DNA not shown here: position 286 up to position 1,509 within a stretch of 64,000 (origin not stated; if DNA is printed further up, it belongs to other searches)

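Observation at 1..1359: Tandem radical SAM enzymes, one with a SPASM-like C-terminus and one with an ~90-aa N-terminal, possibly RRE-like, extension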

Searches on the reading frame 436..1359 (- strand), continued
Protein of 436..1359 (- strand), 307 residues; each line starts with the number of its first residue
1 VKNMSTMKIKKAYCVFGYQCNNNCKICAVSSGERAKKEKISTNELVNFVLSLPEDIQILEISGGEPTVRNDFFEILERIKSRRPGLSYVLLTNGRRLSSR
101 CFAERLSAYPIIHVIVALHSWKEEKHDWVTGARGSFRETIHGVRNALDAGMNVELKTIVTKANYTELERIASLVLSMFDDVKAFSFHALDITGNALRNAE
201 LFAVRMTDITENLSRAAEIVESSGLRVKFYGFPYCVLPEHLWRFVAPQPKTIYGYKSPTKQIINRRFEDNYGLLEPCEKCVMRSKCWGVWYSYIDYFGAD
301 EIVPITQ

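Call 32: search_solved_structures(query=L001:6939-8318:+, max_evalue=0.001)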
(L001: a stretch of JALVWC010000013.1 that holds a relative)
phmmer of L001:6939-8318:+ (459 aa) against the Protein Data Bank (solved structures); distinct sequences matched with E-value up to 0.001: 9.
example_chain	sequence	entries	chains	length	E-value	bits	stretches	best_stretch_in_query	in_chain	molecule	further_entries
5wgg_A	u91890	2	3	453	7.3e-23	84.3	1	85-418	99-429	Radical SAM domain protein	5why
4k36_A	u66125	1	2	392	1.1e-21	80.4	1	90-440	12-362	Anaerobic sulfatase-maturating enzyme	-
4k37_A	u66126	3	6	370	1.1e-21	80.4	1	90-440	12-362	Anaerobic sulfatase-maturating enzyme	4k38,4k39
9gm3_A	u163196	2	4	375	8e-10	41.3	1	80-229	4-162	ChlB radical SAM domain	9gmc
8vpo_A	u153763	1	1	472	7.2e-09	38.1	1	40-246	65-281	Radical SAM core domain-containing protein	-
8ai3_A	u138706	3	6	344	1.8e-07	33.5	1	80-155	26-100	Putative peptide biosynthesis protein YydG | Radical SAM core domain-containing protein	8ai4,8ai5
8ai6_A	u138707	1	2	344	1.9e-07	33.4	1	80-155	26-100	Putative peptide biosynthesis protein YydG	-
8ai1_A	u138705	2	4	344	2e-07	33.4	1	80-155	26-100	Putative peptide biosynthesis protein YydG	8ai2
6efn_A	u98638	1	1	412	0.0005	22.2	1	58-354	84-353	Sporulation killing factor maturation protein SkfB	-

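Call 40: find_related_loci(query=A3, collection=metagenome_contigs, flank=3500)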
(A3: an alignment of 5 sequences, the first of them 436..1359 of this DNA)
Query A3 (307 aa) in metagenome_contigs; peptide patterns used: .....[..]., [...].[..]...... (x = any residue, [..] = any of these).
483 stretches matched a pattern; 148 encode a relative of the query (tblastn E <= 1e-3); the best 80 are kept; 80 distinct loci.
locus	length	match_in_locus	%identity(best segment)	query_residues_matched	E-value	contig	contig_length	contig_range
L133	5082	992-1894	43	7-306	1e-75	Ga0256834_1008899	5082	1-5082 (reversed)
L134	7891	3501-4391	36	11-305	6e-61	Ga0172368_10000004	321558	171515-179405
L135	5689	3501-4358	33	18-305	3e-44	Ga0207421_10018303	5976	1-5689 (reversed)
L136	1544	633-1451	29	18-305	5e-42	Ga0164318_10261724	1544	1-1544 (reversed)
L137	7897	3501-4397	29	8-306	1e-39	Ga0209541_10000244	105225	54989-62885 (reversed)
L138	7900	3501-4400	29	8-307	1e-38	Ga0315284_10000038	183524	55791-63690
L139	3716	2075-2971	29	8-306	1e-37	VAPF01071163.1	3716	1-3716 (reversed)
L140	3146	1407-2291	30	8-302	4e-37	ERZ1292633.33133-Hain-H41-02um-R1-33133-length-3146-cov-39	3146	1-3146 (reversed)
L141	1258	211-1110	29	7-306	3e-38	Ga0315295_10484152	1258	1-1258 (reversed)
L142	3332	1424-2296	31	9-302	1e-36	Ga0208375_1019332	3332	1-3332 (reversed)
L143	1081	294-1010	30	4-246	3e-38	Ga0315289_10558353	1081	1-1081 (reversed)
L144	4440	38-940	27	8-305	3e-34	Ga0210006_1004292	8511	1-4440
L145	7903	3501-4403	27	8-305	7e-34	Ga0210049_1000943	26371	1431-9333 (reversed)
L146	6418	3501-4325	29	19-304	4e-33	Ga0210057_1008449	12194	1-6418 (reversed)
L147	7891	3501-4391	27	15-302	2e-32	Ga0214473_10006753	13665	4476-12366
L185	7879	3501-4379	26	7-301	7e-26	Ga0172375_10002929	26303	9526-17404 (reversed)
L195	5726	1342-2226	27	9-305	7e-31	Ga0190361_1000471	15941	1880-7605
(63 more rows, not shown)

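Call 46: search_protein_families(library=ncbifam, proteins=[L195:953-1207:+, L134:3029-3355:+, L134:2589-3035:+, L195:1342-2232:+], max_evalue=1)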
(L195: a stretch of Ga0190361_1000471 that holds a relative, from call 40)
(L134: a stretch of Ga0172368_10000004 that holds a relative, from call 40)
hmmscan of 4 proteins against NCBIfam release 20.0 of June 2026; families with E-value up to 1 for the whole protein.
L195:953-1207:+ (84 aa): 2 families
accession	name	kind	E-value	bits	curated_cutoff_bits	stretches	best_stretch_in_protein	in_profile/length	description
NF038313.3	HisXaaSer_A4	exception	1.4e-16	61.2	55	1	3-82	1-79/93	His-Xaa-Ser repeat protein HxsA4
NF038309.1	HisXaaSer_A3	equivalog_domain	2.9e-11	43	65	1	4-81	2-79/81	His-Xaa-Ser repeat protein HxsA3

L134:3029-3355:+ (108 aa): 2 families
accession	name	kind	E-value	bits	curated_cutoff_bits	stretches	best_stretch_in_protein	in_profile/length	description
NF003278.0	PRK04266.1-4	equivalog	0.039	13.5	195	1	14-68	38-91/209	fibrillarin-like rRNA/tRNA 2'-O-methyltransferase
TIGR00802.1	nico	subfamily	0.095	12.1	333.05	1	49-79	7-37/281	HoxN/HupN/NixA family nickel/cobalt transporter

L134:2589-3035:+ (148 aa): 4 families
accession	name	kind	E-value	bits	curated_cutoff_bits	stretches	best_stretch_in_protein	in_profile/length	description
TIGR03976.1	chp_LLNDYxLRE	equivalog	3.6e-10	40.1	50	1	25-114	3-87/90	His-Xaa-Ser system protein HxsD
NF003068.0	PRK03991.1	equivalog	0.012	14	484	1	13-126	90-202/613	threonine--tRNA ligase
NF002183.0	PRK01029.1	equivalog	0.079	12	405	1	39-145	21-124/429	Tol-Pal system protein TolB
NF006149.0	PRK08296.1-1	equivalog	0.098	11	730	1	71-129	236-290/568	hypothetical protein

L195:1342-2232:+ (296 aa): 84 families (the best 25 are shown)
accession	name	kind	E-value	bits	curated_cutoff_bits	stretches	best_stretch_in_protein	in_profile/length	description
NF038332.1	rSAM_rare_HxsC4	exception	1.7e-54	185.2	500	2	2-232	14-250/335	radical SAM protein HxsC4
TIGR03977.1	rSAM_pair_HxsC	equivalog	2.6e-31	108.6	267.9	1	11-240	34-267/292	His-Xaa-Ser system radical SAM maturase HxsC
TIGR04545.1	rSAM_ahbD_hemeb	equivalog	9.7e-28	97.6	500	1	8-193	6-190/339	heme b synthase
TIGR04053.2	TIGR04053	equivalog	2.2e-24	86.4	395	1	11-187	17-195/366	TIGR04053 family radical SAM/SPASM domain-containing protein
TIGR04054.1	rSAM_NirJ1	equivalog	5e-23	81.3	650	1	11-184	45-216/387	putative heme d1 biosynthesis radical SAM protein NirJ1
TIGR04055.1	rSAM_NirJ2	equivalog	1.2e-21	77.6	500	1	11-189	9-185/326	putative heme d1 biosynthesis radical SAM protein NirJ2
TIGR04051.1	rSAM_NirJ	equivalog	4.9e-21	75.1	515.45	1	12-187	12-185/354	heme d1 biosynthesis radical SAM protein NirJ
TIGR04250.1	SCM_rSAM_ScmE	equivalog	2.1e-20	73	400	1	3-192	4-193/358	SynChlorMet cassette radical SAM/SPASM protein ScmE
NF045574.1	sacti_mat_StsB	exception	2.2e-20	72.9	625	1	11-186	105-277/466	StsB family radical SAM/SPASM domain sactipeptide maturase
TIGR04347.1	pseudo_SAM_Halo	equivalog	2.6e-20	73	525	1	11-186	47-220/390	TIGR04347 family pseudo-SAM/SPASM protein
TIGR04546.1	rSAM_ahbC_deAc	equivalog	3e-20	72.4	650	2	11-176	48-211/390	12,18-didecarboxysiroheme deacetylase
TIGR04466.1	rSAM_BlsE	equivalog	4e-18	65.9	400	1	6-176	7-173/327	cytosylglucuronate decarboxylase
TIGR03913.1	rad_SAM_trio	equivalog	4.1e-18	65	591.75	1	8-190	25-204/477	GDL motif peptide-associated radical SAM/SPASM maturase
TIGR02668.1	moaA_archaeal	equivalog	6.6e-18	64.7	325.25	1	6-188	14-196/303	GTP 3',8-cyclase MoaA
NF045702.1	rSAM_GDGT_ether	equivalog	4.9e-17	61.7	450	1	4-163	88-251/486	tetraether lipid synthase Tes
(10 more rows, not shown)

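Call 47: search_protein_families(library=padloc, proteins=[window:436-1359:-, L001:6939-8318:+, L001:5307-5642:+, L001:8308-9138:+], max_evalue=0.01)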
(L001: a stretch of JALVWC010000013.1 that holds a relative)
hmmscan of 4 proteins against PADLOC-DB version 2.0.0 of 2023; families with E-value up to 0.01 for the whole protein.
window:436-1359:- (307 aa): 2 families
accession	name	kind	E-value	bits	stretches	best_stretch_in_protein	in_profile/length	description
PDLC02903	pVip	-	3.2e-12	44.5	1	18-193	8-176/257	Viperins not associated with kinases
PDLC02904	pVip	-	1.2e-11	42.6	1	19-175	12-163/262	Viperins associated with kinases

L001:6939-8318:+ (459 aa): 2 families
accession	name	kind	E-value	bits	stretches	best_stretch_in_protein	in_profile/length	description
PDLC02903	pVip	-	5.4e-12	43.7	1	85-204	2-107/257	Viperins not associated with kinases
PDLC02904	pVip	-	2.2e-11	41.8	1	86-296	6-197/262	Viperins associated with kinases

L001:5307-5642:+ (111 aa): 0 families

L001:8308-9138:+ (276 aa): 0 families

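Call 61: search_protein_families(library=pfam, proteins=[L001:8308-9138:+, L001:9089-11335:-, L001:6939-8318:+], max_evalue=0.1)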
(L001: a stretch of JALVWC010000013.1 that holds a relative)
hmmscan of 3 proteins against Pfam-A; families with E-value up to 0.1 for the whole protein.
L001:8308-9138:+ (276 aa): 1 family
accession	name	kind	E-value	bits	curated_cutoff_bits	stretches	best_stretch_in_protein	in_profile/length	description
PF07421.16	Pro-NT_NN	-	0.05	14.1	25.3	1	195-248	87-139/162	Neurotensin/neuromedin N precursor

L001:9089-11335:- (748 aa): 1 family
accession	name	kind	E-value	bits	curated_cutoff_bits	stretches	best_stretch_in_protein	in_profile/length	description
PF25344.1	PH_LRR1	-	0.047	14.2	27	0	445-500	33-87/119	LRR1 pleckstrin homology domain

L001:6939-8318:+ (459 aa): 3 families
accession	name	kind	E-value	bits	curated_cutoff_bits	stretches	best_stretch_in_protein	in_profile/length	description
PF04055.27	Radical_SAM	-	5.5e-17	62.9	29.5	1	87-239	1-149/166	Radical SAM superfamily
PF13353.11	Fer4_12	-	2.9e-07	31.3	22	1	93-216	15-131/137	4Fe-4S single cluster domain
PF13186.11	SPASM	-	0.0001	23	21.5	1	336-376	1-43/67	Iron-sulfur cluster-binding domain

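Call 63: predict_structure(alignment_id=A1)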
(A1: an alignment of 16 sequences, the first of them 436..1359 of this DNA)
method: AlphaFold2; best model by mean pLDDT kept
length: 307 residues; sequences in the alignment: 16
mean_pLDDT: 86.6   pTM: 0.87
mean pLDDT of the five models: 86.6, 85.8, 85.2, 84.7, 84.3
residues with pLDDT >= 90: 194; 70-90: 68; 50-70: 29; < 50: 16
segments of 3 or more residues with pLDDT < 50: 1-7, 260-268
pLDDT, mean of each block of 10 residues (from residue 1): 49 76 81 62 90 90 84 95 95 94 97 96 97 96 98 98 98 97 95 90 97 98 97 93 81 55 46 80 84 90 88
secondary structure, 60 per line:
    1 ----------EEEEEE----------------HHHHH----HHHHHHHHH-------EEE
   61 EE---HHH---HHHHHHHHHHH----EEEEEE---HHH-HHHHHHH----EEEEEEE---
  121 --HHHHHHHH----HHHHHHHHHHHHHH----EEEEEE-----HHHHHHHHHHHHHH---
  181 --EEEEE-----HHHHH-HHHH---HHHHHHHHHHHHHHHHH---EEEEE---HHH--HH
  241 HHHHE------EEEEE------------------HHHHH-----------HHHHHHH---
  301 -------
elements in order: E11-16 H33-37 H42-50 E58-62 H72-82 E87-92 H100-106 E111-117 H123-130 H135-148 E153-158 H164-177 E183-187 H193-197 H199-202 H206-222 E226-230 H239-244 E252-256 H275-279 H291-297

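Call 69: fold_search(model_id=the predicted structure, library=pdb)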
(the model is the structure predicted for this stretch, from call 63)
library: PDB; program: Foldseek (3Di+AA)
matches with E <= 10: 1719; with E <= 0.001: 162
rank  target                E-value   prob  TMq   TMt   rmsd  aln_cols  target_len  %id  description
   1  7vob                  7.4e-11  1.00  0.49  0.46   3.0       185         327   22  The crystal structure of a Radical SAM Enzyme BlsE involved in the Biosynthesis of Blasticidin S (released 2022-05-04)
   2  6q2q_A                3.1e-10  1.00  0.58  0.61   3.6       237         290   16  Crystal structure of mouse viperin bound to uridine triphosphate and S-adenosylhomocysteine (released 2020-01-22)
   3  5v1s_A                3.5e-10  1.00  0.67  0.51   5.8       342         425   13  Crystal structure of Streptococcus suis SuiB bound to S-adenosylmethionine (released 2017-08-30)
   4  9dgw_C                4.0e-10  1.00  0.58  0.64   3.1       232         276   17  X-ray crystal structure of the Viperin-like enzyme from T. virens with bound CTP and SAM (released 2025-02-12)
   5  6q2p_A                4.2e-10  1.00  0.57  0.59   3.8       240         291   18  Crystal structure of mouse viperin bound to cytidine triphosphate and S-adenosylhomocysteine (released 2020-01-22)
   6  9dfn                  4.2e-10  1.00  0.60  0.65   8.7       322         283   14  X-ray crystal structure of the second viperin-like enzyme from Trichoderma virens with bound CTP and SAM (released 2025-02-19)
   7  6q2p_B                5.1e-10  1.00  0.58  0.61   3.5       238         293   17  Crystal structure of mouse viperin bound to cytidine triphosphate and S-adenosylhomocysteine (released 2020-01-22)
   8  9dfu                  7.3e-10  1.00  0.58  0.63   5.1       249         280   14  X-ray crystal structure of the second Viperin-like enzyme from T. virens variant F40H with bound CTP and SAM (released 2025-02-19)
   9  5v1t_A                9.3e-10  1.00  0.66  0.48   6.3       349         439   12  Crystal structure of Streptococcus suis SuiB bound to precursor peptide SuiA (released 2017-08-30)
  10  5v1q_A                9.3e-10  1.00  0.64  0.48   6.2       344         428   12  Crystal structure of Streptococcus suis SuiB (released 2017-08-30)
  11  6efn                  1.2e-09  1.00  0.59  0.48   4.8       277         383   14  Structure of a RiPP maturase, SkfB (released 2018-10-24)
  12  5v1q_B                1.3e-09  1.00  0.64  0.47   6.5       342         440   13  Crystal structure of Streptococcus suis SuiB (released 2017-08-30)
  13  5v1s_B                1.4e-09  1.00  0.63  0.47   6.3       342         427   12  Crystal structure of Streptococcus suis SuiB bound to S-adenosylmethionine (released 2017-08-30)
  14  9dgw_B                1.8e-09  1.00  0.58  0.62   3.3       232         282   17  X-ray crystal structure of the Viperin-like enzyme from T. virens with bound CTP and SAM (released 2025-02-12)
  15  9dfw_B                1.8e-09  1.00  0.57  0.59   3.4       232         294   17  X-ray crystal structure of an engineered Viperin-like enzyme from T. virens with bound CTP and SAM (released 2025-02-12)
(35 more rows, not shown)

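Call 83: search_solved_structures(query=A8, max_evalue=10)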
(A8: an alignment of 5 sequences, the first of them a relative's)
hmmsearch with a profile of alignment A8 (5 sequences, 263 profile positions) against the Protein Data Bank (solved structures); distinct sequences matched with E-value up to 10: 2.
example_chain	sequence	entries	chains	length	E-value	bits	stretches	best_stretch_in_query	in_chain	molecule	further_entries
6tmf_d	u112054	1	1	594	0.62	12.9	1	121-203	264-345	ATPase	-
3ozx_A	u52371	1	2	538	0.91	12.3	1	122-203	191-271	RNase L inhibitor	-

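Call 84: find_encoding_contigs(protein=P0001, flank=5000, max_places=3)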
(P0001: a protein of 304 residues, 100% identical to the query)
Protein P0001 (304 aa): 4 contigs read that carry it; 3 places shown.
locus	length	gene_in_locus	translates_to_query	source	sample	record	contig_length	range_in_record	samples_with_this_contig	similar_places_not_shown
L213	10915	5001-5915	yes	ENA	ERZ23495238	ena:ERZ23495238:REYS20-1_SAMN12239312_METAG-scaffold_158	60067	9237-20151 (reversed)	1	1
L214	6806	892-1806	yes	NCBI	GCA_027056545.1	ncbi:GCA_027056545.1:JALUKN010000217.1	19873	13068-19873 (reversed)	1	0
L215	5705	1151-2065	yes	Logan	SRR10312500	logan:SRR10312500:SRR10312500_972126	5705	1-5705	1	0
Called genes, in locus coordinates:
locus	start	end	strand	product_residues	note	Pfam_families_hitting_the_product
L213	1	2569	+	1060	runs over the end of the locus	PF00133:tRNA-synt_1, PF09334:tRNA-synt_1g, PF08264:Anticodon_1, PF19302:DUF5915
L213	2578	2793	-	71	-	-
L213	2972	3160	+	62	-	-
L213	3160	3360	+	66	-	-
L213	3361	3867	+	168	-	-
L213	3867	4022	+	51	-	-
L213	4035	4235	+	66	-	-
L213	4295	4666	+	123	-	PF27806:HxsD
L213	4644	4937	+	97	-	-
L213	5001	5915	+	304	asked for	PF13353:Fer4_12, PF04055:Radical_SAM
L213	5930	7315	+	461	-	PF04055:Radical_SAM, PF13353:Fer4_12 (weak)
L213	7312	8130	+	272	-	-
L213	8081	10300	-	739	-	-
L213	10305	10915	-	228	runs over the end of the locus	-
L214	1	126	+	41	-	?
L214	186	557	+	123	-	PF27806:HxsD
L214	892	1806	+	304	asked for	PF13353:Fer4_12, PF04055:Radical_SAM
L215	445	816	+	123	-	PF27806:HxsD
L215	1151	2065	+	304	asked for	PF13353:Fer4_12, PF04055:Radical_SAM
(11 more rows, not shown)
